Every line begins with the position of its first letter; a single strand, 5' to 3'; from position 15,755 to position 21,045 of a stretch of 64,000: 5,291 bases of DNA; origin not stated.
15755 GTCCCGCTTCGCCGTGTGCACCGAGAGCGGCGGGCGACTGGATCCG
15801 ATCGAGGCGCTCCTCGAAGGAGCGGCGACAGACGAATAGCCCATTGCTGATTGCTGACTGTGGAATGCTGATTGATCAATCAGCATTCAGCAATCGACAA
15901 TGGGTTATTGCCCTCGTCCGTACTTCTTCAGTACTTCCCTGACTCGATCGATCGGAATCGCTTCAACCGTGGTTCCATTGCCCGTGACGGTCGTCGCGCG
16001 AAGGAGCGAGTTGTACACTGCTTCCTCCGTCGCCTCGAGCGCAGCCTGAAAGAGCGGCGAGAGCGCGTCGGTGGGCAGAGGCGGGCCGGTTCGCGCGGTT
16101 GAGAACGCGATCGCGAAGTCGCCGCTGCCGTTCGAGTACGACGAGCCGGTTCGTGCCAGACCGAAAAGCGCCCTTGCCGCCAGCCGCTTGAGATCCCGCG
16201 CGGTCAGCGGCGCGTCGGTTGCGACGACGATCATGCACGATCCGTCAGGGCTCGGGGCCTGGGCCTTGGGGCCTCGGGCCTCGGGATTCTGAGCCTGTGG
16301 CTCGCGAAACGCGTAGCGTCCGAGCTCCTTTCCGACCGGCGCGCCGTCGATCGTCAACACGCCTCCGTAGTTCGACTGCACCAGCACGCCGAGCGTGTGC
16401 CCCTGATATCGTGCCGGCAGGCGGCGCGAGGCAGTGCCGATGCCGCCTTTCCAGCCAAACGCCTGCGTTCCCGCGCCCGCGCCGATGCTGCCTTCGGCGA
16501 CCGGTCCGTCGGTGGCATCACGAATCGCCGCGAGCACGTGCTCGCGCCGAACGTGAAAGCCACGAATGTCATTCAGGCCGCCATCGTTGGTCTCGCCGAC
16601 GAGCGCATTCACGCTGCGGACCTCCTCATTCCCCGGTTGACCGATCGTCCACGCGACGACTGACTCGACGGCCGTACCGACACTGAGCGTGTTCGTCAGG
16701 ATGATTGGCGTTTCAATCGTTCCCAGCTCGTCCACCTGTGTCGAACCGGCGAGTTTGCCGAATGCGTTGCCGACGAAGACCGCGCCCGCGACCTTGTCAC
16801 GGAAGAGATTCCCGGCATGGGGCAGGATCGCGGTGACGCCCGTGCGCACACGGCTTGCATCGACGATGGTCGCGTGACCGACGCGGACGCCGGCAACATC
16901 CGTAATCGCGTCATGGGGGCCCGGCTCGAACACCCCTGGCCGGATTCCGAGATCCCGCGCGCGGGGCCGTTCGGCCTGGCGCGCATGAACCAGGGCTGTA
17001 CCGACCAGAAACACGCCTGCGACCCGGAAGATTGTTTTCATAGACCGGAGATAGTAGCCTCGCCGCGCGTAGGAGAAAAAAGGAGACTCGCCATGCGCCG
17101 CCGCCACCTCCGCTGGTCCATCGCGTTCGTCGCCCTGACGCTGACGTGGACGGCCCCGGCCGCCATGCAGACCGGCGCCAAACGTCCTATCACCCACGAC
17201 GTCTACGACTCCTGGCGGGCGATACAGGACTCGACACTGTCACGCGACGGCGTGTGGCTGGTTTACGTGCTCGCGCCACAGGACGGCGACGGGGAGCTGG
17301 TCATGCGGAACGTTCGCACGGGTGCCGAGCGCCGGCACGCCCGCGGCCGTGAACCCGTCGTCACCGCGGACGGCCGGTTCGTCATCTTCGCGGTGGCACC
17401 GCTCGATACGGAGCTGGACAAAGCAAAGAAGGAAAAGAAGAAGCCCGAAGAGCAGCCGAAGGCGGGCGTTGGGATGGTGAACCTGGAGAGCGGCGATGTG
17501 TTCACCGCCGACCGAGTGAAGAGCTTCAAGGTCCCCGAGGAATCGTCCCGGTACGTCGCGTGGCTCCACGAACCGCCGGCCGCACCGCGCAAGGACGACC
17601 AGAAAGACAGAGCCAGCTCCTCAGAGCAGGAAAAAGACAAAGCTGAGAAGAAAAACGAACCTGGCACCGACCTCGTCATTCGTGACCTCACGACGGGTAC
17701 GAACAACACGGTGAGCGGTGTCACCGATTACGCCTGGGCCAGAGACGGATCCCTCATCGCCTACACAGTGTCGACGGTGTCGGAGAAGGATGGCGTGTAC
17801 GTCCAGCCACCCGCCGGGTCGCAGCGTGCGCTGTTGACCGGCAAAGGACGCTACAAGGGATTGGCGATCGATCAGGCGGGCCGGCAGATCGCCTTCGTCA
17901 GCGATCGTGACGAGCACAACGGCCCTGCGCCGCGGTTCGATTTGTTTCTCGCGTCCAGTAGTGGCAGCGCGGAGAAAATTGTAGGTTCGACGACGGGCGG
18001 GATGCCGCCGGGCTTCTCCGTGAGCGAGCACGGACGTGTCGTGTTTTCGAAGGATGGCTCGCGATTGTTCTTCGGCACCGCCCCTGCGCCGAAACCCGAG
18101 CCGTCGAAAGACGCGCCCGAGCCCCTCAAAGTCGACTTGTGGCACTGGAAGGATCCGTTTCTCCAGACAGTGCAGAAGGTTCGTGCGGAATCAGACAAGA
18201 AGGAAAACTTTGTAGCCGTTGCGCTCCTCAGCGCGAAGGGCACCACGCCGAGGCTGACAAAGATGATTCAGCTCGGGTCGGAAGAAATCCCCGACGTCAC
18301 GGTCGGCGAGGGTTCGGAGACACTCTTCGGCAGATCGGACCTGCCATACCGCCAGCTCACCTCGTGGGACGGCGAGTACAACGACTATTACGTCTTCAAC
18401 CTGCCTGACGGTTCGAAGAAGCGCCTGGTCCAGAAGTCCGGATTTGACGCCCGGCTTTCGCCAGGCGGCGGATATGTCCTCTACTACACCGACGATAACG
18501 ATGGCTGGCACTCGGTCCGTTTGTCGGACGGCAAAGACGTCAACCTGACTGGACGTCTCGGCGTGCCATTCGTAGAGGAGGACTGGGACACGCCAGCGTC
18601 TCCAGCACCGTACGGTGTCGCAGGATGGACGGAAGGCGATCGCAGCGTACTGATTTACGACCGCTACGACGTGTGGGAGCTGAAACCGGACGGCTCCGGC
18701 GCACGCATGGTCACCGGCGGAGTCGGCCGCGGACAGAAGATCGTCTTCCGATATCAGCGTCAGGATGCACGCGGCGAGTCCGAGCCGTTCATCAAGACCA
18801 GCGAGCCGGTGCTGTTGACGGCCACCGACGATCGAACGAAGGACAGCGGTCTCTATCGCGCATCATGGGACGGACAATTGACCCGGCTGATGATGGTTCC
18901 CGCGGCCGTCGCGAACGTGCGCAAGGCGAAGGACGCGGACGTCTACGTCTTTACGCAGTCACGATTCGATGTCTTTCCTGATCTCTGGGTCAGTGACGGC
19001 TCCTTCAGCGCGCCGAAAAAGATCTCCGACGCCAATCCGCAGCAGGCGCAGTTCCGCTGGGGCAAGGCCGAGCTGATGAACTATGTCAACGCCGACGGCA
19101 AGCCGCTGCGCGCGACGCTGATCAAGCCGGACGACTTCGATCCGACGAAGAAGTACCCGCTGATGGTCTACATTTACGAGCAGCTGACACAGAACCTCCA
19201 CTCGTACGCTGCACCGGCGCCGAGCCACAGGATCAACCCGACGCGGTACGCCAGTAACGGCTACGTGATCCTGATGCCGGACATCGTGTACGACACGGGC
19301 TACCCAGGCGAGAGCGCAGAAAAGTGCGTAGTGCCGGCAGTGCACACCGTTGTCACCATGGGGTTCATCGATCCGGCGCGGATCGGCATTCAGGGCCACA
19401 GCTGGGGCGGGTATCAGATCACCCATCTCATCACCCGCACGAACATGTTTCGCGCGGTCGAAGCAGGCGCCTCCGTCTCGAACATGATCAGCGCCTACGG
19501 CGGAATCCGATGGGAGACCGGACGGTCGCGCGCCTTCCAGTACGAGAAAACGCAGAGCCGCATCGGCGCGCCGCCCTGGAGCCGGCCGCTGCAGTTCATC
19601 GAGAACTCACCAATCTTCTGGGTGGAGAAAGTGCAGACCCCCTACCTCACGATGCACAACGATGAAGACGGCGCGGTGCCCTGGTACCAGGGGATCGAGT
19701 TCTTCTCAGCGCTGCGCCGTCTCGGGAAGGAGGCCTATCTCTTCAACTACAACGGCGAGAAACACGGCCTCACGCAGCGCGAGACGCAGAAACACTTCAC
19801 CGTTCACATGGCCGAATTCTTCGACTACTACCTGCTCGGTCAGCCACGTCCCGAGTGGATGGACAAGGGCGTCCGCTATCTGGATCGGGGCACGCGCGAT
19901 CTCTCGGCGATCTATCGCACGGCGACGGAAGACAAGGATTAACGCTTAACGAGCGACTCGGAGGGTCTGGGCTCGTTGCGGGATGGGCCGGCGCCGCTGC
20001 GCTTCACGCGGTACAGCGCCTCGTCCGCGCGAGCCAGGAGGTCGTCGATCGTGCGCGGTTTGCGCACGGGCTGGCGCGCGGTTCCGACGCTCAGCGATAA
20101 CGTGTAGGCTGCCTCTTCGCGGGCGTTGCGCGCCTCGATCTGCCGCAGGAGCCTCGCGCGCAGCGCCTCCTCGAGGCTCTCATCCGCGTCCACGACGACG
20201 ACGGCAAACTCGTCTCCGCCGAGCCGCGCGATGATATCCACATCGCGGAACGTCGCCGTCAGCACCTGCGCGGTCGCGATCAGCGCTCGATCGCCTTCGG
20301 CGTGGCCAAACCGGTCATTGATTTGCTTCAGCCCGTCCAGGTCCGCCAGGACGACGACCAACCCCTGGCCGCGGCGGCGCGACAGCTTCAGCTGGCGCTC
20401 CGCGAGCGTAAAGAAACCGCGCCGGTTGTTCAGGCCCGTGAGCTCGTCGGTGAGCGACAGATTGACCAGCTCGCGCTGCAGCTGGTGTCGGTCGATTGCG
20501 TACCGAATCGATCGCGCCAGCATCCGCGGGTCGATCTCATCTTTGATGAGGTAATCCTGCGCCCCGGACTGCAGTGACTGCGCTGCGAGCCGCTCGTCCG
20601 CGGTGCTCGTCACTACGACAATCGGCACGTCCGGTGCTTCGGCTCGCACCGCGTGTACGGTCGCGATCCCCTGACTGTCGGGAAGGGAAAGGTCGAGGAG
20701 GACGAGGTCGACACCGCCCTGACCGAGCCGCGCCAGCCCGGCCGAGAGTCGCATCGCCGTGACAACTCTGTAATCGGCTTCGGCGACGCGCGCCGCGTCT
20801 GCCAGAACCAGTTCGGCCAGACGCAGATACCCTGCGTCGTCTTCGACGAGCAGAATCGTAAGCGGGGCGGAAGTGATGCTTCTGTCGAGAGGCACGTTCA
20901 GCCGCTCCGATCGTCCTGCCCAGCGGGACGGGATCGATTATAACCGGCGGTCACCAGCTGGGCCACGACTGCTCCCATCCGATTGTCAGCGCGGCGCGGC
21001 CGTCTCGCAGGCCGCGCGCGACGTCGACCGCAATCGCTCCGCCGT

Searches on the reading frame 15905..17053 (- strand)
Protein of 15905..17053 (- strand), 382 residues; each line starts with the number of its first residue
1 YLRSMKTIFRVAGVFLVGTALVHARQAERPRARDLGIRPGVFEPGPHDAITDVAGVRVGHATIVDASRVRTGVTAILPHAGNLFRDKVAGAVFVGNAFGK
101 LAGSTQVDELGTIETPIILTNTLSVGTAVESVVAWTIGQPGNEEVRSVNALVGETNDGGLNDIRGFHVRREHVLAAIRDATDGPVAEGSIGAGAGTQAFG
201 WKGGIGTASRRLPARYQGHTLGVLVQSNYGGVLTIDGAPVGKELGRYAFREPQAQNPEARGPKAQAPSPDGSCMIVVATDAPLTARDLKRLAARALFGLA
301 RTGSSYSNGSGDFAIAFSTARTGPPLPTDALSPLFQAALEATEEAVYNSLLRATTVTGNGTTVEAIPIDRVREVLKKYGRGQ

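Call 62: search_protein_families(library=pfam, proteins=[window:15905-17053:-], max_evalue=0.00001)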
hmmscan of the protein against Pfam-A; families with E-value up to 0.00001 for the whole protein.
window:15905-17053:- (382 aa): 1 family
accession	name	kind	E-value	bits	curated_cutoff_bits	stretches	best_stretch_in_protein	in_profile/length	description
PF03576.19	Peptidase_S58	-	6e-113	377.8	23.9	1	48-361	1-305/307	Peptidase family S58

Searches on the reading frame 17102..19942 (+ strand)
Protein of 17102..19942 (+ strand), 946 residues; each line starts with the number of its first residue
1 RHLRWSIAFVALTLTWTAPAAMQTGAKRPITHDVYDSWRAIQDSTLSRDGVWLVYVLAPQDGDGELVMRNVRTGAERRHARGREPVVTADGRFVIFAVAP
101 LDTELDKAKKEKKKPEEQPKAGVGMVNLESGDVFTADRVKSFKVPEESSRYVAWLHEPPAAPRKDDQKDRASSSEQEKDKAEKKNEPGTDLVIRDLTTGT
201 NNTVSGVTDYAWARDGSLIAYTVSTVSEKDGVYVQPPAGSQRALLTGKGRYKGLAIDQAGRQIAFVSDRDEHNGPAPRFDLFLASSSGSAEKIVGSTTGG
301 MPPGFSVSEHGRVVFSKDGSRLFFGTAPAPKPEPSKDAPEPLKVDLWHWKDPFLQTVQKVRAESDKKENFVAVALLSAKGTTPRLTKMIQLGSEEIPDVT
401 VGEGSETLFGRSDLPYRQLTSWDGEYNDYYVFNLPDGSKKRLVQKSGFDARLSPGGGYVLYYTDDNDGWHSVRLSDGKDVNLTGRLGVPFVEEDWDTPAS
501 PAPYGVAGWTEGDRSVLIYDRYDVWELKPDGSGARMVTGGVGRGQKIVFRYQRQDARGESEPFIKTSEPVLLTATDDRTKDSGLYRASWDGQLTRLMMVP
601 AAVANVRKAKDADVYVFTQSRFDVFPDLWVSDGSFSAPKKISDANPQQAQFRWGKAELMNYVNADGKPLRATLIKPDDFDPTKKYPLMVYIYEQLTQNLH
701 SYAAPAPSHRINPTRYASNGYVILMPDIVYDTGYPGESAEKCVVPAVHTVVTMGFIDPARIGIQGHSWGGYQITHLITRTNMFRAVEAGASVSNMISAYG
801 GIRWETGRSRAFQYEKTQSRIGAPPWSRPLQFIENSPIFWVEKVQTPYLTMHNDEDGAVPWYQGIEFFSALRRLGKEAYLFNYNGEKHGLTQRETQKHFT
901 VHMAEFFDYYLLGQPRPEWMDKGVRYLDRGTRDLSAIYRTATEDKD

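Call 62: search_protein_families(library=pfam, proteins=[window:17102-19942:+], max_evalue=0.00001)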
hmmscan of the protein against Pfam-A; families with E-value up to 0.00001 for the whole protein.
window:17102-19942:+ (946 aa): 1 family
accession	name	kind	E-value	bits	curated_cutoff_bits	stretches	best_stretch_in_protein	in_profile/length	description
PF00326.27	Peptidase_S9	-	2.5e-22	79.8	22.6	1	745-911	50-210/213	Prolyl oligopeptidase family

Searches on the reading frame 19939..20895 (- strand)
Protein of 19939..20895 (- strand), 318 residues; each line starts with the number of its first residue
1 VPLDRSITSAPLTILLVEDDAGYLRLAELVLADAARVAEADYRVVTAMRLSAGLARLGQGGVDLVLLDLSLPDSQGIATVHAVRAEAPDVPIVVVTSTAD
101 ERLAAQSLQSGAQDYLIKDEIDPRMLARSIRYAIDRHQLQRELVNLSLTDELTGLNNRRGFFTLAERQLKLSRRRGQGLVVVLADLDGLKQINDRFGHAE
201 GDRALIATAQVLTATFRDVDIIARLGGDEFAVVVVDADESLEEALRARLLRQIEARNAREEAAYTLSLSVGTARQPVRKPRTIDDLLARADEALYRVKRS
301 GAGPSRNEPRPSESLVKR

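Call 3: search_protein_families(library=pfam, proteins=[window:19939-20895:-], max_evalue=1)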
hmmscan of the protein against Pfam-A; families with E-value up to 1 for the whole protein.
window:19939-20895:- (318 aa): 4 families
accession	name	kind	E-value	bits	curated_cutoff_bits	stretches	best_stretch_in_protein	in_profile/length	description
PF00990.26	GGDEF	-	9e-38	130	23.8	1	148-302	2-159/161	Diguanylate cyclase, GGDEF domain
PF00072.30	Response_reg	-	4e-18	66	30.2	1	14-125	1-106/111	Response regulator receiver domain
PF06722.18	EryCIII-like_C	-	0.029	14.8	31.7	1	87-140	65-119/145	Erythromycin biosynthesis protein CIII-like, C-terminal domain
PF02254.24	TrkA_N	-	0.06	14.1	23.8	0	225-260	17-52/116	TrkA-N domain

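Call 4: search_protein_families(library=ncbifam, proteins=[window:19939-20895:-], max_evalue=1)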
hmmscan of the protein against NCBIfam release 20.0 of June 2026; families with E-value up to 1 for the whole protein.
window:19939-20895:- (318 aa): 115 families (the best 25 are shown)
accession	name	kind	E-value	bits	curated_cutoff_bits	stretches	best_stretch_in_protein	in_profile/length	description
NF007135.0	PRK09581.1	equivalog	2.7e-43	148.4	474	2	136-301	282-448/457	PleD family two-component system response regulator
TIGR00254.1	GGDEF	domain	9.2e-39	132.8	37.4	1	145-302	3-161/168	diguanylate cyclase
NF038266.1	diguan_SiaD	equivalog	8.7e-37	126.8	290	1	129-301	76-248/252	biofilm regulation diguanylate cyclase SiaD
NF047654.1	DiguCycDgcRLepto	equivalog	1.4e-36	125.9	500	1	36-301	21-289/295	diguanylate cyclase DgcR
NF007423.1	PRK09966.1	equivalog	3.5e-34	118.4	325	1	140-298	232-390/390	diguanylate cyclase DgcN/YfiN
NF007380.0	PRK09894.1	equivalog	6e-31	107.9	256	1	137-301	118-280/296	diguanylate cyclase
NF051473.1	DigCycDgcsShew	equivalog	1.9e-30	106.3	400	1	142-301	130-284/291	diguanylate cyclase DgcS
NF040885.1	diguan_DgcJ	equivalog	1.3e-29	103.3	500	1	138-300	332-488/493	diguanylate cyclase DgcJ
NF045675.1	PhdiestaseDibA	equivalog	1.6e-24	86.2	980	1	138-301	194-357/623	phosphodiesterase DibA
NF041606.1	dguan_cyc_DgcA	equivalog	3.2e-24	85.5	370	1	142-301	173-332/340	diguanylate cyclase DgcA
NF007599.0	PRK10245.1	equivalog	4.4e-24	84.6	402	1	131-302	194-364/371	diguanylate cyclase AdrA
NF007298.0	PRK09776.1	equivalog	8.1e-24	83.6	1135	1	138-303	675-840/1111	diguanylate cyclase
NF011955.1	PRK15426.1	equivalog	5.3e-23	81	408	1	137-301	388-554/564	cellulose biosynthesis regulator diguanylate cyclase DgcQ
NF007474.0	PRK10060.1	equivalog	1.7e-22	79.4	782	1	137-302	227-389/663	cyclic di-GMP phosphodiesterase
NF008467.0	PRK11359.1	equivalog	9.5e-18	63.5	857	1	132-302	361-525/800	oxygen-sensing cyclic-di-GMP phosphodiesterase DosP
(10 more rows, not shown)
